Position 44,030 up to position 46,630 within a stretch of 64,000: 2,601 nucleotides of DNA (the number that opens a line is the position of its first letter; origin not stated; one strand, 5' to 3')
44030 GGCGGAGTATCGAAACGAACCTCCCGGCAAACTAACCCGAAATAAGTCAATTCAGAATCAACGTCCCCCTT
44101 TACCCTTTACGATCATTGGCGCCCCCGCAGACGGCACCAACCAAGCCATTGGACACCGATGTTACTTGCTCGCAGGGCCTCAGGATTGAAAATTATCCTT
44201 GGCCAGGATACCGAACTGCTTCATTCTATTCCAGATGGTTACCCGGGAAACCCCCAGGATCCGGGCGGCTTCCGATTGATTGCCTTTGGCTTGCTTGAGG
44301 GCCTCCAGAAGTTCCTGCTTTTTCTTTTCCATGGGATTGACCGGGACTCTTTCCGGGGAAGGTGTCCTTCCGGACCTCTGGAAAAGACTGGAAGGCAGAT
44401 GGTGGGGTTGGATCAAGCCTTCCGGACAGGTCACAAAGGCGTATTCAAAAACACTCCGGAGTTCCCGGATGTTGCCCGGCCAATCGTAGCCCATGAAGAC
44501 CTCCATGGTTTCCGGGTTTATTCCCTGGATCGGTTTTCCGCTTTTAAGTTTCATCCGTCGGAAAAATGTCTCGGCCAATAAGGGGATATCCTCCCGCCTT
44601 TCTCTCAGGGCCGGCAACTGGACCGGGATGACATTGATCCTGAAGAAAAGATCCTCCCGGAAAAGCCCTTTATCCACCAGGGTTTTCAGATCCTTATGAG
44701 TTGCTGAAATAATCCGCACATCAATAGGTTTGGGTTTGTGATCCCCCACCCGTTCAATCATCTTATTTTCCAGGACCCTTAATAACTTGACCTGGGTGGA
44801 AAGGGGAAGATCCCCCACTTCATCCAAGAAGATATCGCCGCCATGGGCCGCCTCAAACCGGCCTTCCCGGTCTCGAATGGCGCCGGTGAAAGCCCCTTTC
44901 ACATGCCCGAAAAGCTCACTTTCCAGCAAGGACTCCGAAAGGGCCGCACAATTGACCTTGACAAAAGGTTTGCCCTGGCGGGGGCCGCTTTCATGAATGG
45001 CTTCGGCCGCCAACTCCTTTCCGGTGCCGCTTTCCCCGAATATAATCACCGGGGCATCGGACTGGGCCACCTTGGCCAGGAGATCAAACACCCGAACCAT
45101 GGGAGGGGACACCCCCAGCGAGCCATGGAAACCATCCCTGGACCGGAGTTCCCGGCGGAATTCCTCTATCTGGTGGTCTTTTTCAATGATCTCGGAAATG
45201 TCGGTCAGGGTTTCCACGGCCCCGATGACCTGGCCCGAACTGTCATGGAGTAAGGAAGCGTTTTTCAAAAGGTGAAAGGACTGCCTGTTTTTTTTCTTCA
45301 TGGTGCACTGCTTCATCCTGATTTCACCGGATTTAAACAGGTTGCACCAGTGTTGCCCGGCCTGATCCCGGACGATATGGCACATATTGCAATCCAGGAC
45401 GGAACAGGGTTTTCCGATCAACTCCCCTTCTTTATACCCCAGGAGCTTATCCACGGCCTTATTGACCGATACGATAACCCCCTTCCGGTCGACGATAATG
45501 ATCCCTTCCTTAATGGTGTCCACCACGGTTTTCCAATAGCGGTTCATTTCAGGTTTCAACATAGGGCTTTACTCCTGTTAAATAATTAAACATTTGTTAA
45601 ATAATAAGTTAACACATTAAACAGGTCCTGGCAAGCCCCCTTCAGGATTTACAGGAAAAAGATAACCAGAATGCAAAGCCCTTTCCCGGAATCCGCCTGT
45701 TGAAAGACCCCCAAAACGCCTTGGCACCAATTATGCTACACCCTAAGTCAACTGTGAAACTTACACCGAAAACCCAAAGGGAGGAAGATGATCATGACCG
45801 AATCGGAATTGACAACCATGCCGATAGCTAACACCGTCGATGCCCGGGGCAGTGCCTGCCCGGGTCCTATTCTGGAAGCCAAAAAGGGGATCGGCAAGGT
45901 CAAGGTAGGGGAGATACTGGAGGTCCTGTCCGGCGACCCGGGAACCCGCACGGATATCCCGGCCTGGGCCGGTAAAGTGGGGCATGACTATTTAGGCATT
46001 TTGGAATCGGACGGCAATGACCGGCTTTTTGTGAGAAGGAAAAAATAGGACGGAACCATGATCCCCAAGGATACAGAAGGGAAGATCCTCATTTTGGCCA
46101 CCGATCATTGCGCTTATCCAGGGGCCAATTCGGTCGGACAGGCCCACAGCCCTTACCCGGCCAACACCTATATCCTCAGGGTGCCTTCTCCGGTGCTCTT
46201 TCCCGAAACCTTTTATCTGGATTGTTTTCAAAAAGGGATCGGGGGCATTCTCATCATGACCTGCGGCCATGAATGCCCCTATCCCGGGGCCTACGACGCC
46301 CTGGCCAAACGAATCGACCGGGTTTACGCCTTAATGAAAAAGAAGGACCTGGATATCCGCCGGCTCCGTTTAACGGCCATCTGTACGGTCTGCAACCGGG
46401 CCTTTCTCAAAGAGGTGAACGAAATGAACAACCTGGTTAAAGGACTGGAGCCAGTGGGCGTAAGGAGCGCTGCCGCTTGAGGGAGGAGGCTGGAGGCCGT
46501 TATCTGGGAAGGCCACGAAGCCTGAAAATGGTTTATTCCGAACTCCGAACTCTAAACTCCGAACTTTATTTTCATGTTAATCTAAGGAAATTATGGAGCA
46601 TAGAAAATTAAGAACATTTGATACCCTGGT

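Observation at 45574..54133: Sigma-54-controlled TusA / MvhD-like / HdrA / HdrA / wHTH / QmoC-like / DsrE-like cluster: candidate membrane-anchored, sulfur-relay-coupled Hdr/Qmo-type redox module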

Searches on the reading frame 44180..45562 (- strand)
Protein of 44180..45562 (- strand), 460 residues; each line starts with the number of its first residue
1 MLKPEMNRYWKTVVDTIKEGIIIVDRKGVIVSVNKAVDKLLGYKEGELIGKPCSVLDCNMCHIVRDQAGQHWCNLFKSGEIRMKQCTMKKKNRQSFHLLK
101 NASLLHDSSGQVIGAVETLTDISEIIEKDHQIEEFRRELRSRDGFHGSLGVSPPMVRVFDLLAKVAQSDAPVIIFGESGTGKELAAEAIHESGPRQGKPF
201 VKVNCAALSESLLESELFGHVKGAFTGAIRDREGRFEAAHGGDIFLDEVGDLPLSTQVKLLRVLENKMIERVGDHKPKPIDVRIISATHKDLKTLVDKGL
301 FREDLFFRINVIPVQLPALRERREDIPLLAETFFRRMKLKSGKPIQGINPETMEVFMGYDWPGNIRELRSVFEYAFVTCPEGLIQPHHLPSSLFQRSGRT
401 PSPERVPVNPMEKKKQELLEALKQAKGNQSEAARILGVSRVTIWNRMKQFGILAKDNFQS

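Call 3: search_protein_families(library=pfam, proteins=[window:44180-45562:-], max_evalue=0.01)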
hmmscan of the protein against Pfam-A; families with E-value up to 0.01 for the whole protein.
window:44180-45562:- (460 aa): 17 families
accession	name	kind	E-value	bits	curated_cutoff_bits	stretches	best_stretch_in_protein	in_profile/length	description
PF00158.32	Sigma54_activat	-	8.4e-69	231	20.2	1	150-314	3-167/168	Sigma-54 interaction domain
PF25601.1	AAA_lid_14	-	2.8e-26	91.6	27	1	320-400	1-81/87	AAA+ ATPase lid domain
PF14532.12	Sigma54_activ_2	-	3.1e-19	70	25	1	149-319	1-138/138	Sigma-54 interaction domain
PF13426.13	PAS_9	-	8e-14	52.2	27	1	19-124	2-103/103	PAS domain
PF02954.25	HTH_8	-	1e-11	44.8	22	1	415-450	7-42/42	Bacterial regulatory protein, Fis family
PF00989.32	PAS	-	1.1e-11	45.1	22.6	1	10-122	3-113/113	PAS fold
PF08448.16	PAS_4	-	7.1e-09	36.3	23.1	1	15-124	2-107/110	PAS fold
PF13188.13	PAS_8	-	3e-06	27.4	21.8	1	9-56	2-46/65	PAS domain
PF07728.20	AAA_5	-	2.8e-05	24.6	22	1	171-287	1-120/139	AAA domain (dynein-related subfamily)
PF18024.7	HTH_50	-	0.00014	21.9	27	1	432-452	29-49/50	Helix-turn-helix domain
PF24820.1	Diguanyl_cycl_sensor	-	0.00017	21.9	28.1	1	14-51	2-39/109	Diguanylate cyclase-like sensor domain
PF00004.35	AAA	-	0.00021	22.2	21.2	1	172-311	1-128/131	ATPase family associated with various cellular activities (AAA)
PF08447.18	PAS_3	-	0.0014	19.3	25.6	1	31-116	2-86/89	PAS fold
PF13384.12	HTH_23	-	0.0024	18.1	24.6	1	412-450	4-41/50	Homeodomain-like domain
PF08279.18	HTH_11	-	0.0031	17.8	25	0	415-448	2-37/55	HTH domain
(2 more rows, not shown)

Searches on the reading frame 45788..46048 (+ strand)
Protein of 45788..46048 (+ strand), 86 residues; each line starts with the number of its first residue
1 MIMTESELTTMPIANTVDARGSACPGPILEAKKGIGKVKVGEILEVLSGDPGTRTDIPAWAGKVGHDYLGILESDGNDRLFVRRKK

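Call 3: search_protein_families(library=pfam, proteins=[window:45788-46048:+], max_evalue=0.01)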
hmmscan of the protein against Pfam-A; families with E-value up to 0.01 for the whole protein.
window:45788-46048:+ (86 aa): 1 family
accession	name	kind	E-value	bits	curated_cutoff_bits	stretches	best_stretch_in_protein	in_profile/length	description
PF01206.22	TusA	-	9.6e-20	70.7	28.6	1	16-84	2-70/70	Sulfurtransferase TusA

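Call 9: search_protein_families(library=ncbifam, proteins=[window:45788-46048:+], max_evalue=0.01)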
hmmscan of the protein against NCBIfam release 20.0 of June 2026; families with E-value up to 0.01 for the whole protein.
window:45788-46048:+ (86 aa): 4 families
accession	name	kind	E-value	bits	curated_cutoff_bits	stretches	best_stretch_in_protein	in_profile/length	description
NF001423.0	PRK00299.1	equivalog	8.2e-11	41.6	78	1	13-85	8-80/82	sulfurtransferase TusA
NF008242.0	PRK11018.1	equivalog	2.5e-07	30.3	79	1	15-82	9-76/78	sulfurtransferase-like selenium metabolism protein YedF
TIGR03527.1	selenium_YedF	equivalog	0.00028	20.8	110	1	17-67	1-51/194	sulfurtransferase-like selenium metabolism protein YedF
NF041048.1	TusA_like_YeeD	exception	0.0016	18.1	147.5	1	21-66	8-53/72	thiosulfate utilization sulfurtransferase TsuB/YeeD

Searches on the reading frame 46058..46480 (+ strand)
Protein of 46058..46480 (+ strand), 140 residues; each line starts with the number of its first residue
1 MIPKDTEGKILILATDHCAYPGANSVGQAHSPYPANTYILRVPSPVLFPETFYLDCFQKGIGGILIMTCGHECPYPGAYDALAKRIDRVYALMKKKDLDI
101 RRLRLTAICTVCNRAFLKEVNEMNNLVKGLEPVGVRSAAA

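Call 3: search_protein_families(library=pfam, proteins=[window:46058-46480:+], max_evalue=0.01)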
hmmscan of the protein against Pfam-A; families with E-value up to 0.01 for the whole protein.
window:46058-46480:+ (140 aa): 1 family
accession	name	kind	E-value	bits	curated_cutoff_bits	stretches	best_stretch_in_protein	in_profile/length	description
PF02662.21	FlpD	-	2.4e-17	63.5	22.3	1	10-130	1-122/123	Methyl-viologen-reducing hydrogenase, delta subunit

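Call 9: search_protein_families(library=ncbifam, proteins=[window:46058-46480:+], max_evalue=0.01)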
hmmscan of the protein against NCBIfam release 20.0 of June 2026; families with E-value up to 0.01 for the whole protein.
window:46058-46480:+ (140 aa): 4 families
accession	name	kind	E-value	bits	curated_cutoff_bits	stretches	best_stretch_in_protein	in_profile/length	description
NF040770.1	hetero_SS_HdrA2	exception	9.8e-15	53.7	1100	1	5-134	645-775/777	CoB-CoM heterodisulfide reductase HdrA2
NF045873.1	F420_non_VhuD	exception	5.5e-11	42.7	215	1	10-134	4-129/132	F420-non-reducing hydrogenase iron-sulfur subunit VhuD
NF041891.1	hdrA_Methbact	equivalog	3.2e-06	25.7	1300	1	5-127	641-758/762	ferredoxin:CoB-CoM heterodisulfide reductase subunit HdrA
NF041778.1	hetero_SS_HdrA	equivalog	0.0008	17.3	1400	1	7-67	653-713/771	ferredoxin:CoB-CoM heterodisulfide reductase subunit HdrA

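Call 58: search_solved_structures(query=window:46058-46480:+, max_evalue=1, show_alignments=1)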
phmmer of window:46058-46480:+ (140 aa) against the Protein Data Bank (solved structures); distinct sequences matched with E-value up to 1: 6.
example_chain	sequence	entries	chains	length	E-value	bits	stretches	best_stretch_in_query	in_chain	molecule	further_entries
9sw2_D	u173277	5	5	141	8.8e-11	45.5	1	7-136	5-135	F420-non-reducing hydrogenase iron-sulfur subunit D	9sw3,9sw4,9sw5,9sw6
7bkb_F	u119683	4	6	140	2.5e-10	44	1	5-135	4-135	F420-non-reducing hydrogenase subunit D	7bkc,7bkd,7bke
5odc_D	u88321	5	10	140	1.7e-07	34.8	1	6-134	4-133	Methyl-viologen reducing hydrogenase subunit D | Methyl-viologen reducing hydrogenase, subunit D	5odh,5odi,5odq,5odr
8rvu_F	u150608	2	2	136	2e-07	34.6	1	7-133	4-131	Methyl viologen-reducing hydrogenase, subunit D-related protein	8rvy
8rvv_F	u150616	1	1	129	3.9e-07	33.7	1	7-132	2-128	Methyl viologen-reducing hydrogenase, subunit D-related protein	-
9sfi_K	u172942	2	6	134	2.1e-05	28.1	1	16-135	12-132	F420-non-reducing hydrogenase subunit delta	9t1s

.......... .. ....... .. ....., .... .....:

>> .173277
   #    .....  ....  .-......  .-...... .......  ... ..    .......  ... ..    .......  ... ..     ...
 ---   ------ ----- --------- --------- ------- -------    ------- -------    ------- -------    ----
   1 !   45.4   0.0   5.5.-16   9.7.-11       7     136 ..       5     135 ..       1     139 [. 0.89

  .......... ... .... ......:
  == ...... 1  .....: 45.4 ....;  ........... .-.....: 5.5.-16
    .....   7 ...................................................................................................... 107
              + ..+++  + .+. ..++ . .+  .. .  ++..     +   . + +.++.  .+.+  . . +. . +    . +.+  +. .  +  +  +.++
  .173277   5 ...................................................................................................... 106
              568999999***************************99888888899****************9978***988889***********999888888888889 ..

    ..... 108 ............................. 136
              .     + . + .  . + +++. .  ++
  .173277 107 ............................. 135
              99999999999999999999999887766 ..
